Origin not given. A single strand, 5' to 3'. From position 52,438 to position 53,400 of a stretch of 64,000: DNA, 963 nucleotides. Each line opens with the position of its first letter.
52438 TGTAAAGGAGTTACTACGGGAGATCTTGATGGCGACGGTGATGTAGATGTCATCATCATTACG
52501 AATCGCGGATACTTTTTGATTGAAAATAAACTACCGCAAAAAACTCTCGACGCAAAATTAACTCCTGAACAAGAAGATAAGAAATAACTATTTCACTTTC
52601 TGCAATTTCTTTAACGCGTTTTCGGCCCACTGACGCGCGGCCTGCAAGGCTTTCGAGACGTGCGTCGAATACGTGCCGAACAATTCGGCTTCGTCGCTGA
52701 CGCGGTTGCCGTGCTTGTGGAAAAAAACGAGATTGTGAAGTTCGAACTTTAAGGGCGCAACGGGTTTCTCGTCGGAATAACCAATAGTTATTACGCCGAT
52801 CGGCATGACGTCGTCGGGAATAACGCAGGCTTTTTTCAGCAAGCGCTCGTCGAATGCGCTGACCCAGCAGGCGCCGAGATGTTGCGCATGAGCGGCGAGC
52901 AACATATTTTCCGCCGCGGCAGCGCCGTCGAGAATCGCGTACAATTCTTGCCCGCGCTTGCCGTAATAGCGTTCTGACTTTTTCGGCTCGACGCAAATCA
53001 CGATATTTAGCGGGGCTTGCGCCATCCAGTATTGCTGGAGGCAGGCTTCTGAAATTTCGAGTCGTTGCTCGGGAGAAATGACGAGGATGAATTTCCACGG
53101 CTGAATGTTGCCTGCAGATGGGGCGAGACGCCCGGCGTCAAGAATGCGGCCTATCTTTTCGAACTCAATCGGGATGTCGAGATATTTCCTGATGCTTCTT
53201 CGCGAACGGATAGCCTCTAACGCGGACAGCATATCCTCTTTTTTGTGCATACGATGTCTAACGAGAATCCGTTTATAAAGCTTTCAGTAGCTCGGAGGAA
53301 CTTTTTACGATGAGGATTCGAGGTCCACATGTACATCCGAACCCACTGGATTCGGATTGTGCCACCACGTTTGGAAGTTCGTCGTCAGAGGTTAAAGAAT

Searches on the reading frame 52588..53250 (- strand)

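Call 59: search_protein_families(library=pfam, proteins=[window:52588-53250:-], max_evalue=0.001)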
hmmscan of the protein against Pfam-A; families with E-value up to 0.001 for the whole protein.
window:52588-53250:- (220 aa): 2 families
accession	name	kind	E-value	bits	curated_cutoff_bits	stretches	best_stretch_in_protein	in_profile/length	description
PF00881.29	Nitroreductase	-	4.2e-33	115.3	23.5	2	14-73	1-60/167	Nitroreductase family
PF14512.11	TM1586_NiRdase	-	8.8e-13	48.8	27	1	31-58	158-185/215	Putative TM nitroreductase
